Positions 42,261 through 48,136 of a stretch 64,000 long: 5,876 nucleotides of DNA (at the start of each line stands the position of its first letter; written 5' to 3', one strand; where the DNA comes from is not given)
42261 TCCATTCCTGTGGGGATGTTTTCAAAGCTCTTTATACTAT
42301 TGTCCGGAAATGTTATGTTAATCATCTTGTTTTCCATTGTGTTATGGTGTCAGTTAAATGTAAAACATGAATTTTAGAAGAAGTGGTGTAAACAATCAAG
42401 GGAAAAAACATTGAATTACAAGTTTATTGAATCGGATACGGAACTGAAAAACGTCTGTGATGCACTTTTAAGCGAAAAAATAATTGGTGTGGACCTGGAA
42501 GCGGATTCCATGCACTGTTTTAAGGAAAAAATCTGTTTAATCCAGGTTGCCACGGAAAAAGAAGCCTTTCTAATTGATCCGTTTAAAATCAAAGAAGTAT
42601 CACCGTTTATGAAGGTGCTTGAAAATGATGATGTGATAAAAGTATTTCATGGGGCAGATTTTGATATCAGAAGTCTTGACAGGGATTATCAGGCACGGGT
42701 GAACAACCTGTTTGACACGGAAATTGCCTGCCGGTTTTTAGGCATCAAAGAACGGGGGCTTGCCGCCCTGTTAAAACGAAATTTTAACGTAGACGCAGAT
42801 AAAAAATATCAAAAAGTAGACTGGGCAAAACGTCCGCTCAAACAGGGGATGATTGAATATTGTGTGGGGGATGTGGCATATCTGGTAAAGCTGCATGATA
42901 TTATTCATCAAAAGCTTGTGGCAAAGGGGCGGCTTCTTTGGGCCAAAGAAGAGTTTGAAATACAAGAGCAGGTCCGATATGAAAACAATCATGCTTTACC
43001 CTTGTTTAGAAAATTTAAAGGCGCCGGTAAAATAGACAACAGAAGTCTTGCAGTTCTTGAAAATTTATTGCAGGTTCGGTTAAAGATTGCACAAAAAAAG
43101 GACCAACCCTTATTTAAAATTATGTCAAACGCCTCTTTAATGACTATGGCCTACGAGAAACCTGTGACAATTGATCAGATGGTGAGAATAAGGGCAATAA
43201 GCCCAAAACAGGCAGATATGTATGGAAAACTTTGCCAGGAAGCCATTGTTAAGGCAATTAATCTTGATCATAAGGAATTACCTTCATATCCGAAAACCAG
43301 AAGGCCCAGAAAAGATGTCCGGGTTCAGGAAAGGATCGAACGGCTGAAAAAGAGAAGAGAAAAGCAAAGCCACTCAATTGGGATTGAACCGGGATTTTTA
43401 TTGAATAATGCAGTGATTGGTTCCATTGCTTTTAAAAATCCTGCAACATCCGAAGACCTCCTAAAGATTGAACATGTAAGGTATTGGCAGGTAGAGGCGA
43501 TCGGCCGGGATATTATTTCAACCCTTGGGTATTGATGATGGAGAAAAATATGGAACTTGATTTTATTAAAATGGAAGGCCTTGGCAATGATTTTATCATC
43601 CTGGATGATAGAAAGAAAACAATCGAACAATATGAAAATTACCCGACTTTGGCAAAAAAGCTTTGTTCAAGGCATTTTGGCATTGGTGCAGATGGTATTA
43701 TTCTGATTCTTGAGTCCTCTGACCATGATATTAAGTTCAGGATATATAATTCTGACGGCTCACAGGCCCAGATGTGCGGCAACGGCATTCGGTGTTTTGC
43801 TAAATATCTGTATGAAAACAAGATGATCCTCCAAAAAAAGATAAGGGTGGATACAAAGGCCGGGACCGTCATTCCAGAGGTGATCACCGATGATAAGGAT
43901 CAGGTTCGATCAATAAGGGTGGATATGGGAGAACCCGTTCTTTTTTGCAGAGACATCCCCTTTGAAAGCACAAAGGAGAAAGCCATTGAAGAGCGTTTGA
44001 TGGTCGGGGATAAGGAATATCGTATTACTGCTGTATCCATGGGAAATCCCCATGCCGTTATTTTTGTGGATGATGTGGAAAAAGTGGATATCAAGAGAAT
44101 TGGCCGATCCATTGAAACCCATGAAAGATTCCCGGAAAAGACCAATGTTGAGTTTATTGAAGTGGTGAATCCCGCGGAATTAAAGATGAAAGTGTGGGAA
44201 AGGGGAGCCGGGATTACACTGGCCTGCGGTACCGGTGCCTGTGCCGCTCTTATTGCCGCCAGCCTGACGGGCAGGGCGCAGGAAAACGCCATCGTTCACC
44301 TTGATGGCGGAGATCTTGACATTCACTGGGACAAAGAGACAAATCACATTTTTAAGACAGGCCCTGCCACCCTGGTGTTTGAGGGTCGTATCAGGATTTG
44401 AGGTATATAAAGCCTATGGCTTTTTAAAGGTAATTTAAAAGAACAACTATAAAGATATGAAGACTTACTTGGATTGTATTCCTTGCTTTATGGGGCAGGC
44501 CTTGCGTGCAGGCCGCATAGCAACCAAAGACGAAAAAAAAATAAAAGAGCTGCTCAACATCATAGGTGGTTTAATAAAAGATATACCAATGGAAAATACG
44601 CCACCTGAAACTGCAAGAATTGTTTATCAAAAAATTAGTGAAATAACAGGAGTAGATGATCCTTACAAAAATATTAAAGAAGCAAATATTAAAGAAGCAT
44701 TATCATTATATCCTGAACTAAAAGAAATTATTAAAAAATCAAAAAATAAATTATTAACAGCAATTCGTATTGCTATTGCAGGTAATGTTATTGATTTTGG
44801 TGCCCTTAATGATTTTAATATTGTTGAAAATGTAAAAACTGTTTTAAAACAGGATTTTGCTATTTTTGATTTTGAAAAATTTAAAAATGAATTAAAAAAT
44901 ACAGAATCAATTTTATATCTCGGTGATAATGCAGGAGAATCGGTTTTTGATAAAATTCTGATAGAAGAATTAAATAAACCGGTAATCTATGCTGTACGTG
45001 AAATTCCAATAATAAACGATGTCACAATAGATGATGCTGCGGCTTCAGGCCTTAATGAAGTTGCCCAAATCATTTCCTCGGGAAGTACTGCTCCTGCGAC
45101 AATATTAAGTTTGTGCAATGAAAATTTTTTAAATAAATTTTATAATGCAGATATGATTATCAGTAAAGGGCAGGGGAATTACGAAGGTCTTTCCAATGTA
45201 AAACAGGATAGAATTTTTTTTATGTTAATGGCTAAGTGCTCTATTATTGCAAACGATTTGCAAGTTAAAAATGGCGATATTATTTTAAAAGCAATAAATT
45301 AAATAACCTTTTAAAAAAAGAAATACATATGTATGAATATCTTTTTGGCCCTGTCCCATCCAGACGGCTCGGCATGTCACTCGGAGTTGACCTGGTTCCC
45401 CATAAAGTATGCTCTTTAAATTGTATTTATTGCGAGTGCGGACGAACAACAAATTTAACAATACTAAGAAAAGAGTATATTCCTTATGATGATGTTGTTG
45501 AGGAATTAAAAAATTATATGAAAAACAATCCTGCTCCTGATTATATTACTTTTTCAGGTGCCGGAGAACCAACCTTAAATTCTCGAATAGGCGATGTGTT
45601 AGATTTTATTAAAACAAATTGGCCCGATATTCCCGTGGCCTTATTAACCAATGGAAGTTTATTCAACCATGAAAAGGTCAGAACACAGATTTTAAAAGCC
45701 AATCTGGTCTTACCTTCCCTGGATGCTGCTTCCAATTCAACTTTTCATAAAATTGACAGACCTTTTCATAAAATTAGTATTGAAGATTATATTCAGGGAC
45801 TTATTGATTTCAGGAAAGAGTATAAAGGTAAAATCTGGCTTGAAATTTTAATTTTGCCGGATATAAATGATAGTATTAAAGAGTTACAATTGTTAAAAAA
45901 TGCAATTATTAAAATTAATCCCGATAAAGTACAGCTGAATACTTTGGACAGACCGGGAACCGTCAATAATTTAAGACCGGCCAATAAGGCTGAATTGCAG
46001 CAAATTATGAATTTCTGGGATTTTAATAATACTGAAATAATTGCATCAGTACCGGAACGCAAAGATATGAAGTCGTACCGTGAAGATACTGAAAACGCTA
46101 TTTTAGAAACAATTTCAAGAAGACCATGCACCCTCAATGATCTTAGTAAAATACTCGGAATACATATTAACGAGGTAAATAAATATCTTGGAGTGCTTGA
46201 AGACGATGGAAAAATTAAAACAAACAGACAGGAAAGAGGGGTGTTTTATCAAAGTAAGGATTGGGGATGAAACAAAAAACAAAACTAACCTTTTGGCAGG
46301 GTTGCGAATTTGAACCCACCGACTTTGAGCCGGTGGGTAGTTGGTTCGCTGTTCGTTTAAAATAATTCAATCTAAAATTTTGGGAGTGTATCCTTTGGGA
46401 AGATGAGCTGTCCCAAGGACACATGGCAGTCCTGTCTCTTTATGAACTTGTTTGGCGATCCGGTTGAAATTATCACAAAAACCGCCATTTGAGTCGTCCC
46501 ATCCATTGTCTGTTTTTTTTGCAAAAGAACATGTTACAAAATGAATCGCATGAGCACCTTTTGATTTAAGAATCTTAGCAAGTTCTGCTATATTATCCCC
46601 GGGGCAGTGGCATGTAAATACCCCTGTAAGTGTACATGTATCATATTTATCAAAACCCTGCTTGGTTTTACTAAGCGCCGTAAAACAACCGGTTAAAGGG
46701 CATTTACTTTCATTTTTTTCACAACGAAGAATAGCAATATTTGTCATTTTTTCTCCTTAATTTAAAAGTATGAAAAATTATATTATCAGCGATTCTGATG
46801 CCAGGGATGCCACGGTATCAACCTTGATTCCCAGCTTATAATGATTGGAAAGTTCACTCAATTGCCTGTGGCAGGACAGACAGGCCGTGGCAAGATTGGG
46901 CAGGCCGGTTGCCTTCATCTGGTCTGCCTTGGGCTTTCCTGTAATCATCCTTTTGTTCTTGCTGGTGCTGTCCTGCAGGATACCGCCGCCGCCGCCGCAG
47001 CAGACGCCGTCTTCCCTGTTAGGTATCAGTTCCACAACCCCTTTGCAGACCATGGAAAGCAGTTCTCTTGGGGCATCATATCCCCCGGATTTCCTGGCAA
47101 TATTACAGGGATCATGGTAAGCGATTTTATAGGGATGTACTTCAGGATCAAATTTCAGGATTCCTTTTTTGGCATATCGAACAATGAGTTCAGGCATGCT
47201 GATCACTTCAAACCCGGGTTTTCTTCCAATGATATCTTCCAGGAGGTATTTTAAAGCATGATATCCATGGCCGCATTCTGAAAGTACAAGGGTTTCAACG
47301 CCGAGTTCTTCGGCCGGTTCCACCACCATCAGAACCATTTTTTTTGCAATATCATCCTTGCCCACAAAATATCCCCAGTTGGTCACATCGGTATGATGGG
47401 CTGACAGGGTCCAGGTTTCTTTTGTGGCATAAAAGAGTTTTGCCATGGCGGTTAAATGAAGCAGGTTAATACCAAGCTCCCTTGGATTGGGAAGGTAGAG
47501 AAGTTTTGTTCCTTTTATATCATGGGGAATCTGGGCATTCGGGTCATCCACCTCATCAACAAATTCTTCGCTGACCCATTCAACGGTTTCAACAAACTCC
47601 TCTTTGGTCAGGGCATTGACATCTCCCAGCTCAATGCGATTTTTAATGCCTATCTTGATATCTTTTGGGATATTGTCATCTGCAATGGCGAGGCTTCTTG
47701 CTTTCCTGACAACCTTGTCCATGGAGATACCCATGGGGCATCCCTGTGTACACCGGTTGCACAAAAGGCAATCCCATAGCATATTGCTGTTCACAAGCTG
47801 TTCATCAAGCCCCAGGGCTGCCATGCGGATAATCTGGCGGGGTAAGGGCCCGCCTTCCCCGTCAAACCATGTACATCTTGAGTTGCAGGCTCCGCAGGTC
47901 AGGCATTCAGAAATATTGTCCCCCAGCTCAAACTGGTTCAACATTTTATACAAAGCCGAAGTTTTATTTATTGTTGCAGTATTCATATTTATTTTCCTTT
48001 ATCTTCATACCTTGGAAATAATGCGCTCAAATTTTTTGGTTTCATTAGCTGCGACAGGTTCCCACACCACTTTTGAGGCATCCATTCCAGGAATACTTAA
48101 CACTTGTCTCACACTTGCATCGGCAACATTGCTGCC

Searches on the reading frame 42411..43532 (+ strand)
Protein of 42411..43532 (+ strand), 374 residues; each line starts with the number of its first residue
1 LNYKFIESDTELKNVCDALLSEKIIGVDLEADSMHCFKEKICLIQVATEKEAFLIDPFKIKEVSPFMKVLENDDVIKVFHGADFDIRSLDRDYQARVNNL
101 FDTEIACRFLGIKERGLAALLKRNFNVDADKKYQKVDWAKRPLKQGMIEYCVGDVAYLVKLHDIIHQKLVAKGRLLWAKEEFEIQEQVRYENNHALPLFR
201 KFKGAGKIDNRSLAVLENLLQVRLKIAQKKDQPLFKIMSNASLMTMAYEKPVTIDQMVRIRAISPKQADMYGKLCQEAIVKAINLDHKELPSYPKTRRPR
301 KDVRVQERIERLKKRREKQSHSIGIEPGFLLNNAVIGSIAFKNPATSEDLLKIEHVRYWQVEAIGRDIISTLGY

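Call 38: search_protein_families(library=pfam, proteins=[window:42411-43532:+], max_evalue=0.000001)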
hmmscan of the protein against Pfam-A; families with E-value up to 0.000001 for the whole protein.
window:42411-43532:+ (374 aa): 2 families
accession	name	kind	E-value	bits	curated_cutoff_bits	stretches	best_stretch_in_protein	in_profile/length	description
PF01612.26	DNA_pol_A_exo1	-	1.3e-43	149.2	23.6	1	3-169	1-172/173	3'-5' exonuclease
PF00570.28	HRDC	-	5.8e-27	93.9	23.8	2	213-274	2-63/68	HRDC domain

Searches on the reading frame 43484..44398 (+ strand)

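Call 38: search_protein_families(library=pfam, proteins=[window:43484-44398:+], max_evalue=0.000001)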
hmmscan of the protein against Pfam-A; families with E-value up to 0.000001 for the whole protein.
window:43484-44398:+ (305 aa): 1 family
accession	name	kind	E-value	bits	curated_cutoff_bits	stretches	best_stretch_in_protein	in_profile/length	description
PF01678.24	DAP_epimerase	-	9.5e-73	242.4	34.7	2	183-298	2-121/121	Diaminopimelate epimerase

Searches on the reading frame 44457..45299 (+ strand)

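Call 38: search_protein_families(library=pfam, proteins=[window:44457-45299:+], max_evalue=0.000001)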
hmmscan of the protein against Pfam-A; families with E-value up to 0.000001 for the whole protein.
window:44457-45299:+ (281 aa): 1 family
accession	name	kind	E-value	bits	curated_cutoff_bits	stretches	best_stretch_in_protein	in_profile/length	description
PF01937.24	ARMT1-like_dom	-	9.5e-71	239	25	1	4-275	2-310/311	Damage-control phosphatase ARMT1-like domain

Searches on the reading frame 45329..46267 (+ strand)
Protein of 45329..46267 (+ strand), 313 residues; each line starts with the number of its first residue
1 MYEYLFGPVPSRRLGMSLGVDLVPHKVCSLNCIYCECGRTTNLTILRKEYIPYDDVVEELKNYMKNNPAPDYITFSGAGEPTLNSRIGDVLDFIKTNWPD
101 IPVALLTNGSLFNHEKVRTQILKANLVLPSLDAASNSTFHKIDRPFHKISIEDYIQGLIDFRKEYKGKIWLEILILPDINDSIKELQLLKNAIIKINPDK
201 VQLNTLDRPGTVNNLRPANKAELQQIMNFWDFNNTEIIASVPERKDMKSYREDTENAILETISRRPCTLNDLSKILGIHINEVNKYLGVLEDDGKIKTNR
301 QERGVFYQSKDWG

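Call 38: search_protein_families(library=pfam, proteins=[window:45329-46267:+], max_evalue=0.000001)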
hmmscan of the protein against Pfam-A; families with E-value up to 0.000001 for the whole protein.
window:45329-46267:+ (313 aa): 1 family
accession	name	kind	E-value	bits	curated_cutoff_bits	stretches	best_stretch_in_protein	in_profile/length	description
PF04055.27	Radical_SAM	-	5.2e-16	59.7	29.5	1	24-185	3-161/166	Radical SAM superfamily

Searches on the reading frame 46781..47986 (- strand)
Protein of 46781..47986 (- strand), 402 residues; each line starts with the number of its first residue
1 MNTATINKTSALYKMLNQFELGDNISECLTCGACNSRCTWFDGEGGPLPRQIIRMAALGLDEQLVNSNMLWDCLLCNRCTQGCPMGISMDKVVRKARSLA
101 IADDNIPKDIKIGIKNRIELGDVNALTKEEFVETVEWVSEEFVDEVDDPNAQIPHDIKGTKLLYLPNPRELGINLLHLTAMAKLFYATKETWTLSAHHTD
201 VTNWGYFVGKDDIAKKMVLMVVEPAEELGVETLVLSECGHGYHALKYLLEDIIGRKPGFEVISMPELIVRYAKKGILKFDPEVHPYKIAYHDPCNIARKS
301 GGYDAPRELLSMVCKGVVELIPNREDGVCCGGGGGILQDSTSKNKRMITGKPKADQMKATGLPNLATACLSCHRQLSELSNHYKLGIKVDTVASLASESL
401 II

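Call 38: search_protein_families(library=pfam, proteins=[window:46781-47986:-], max_evalue=0.000001)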
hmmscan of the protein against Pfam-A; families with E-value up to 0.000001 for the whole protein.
window:46781-47986:- (402 aa): 4 families
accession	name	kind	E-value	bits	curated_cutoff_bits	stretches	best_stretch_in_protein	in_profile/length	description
PF02754.22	CCG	-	1.1e-12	48.3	20.6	1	288-376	1-84/85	Cysteine-rich domain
PF13183.11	Fer4_8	-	4e-10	40.5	27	1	25-87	2-68/68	4Fe-4S dicluster domain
PF13534.11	Fer4_17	-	1.7e-08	35.3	22.2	1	27-88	1-61/61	4Fe-4S dicluster domain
PF13187.11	Fer4_9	-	6.6e-08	32.9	27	1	28-86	2-50/52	4Fe-4S dicluster domain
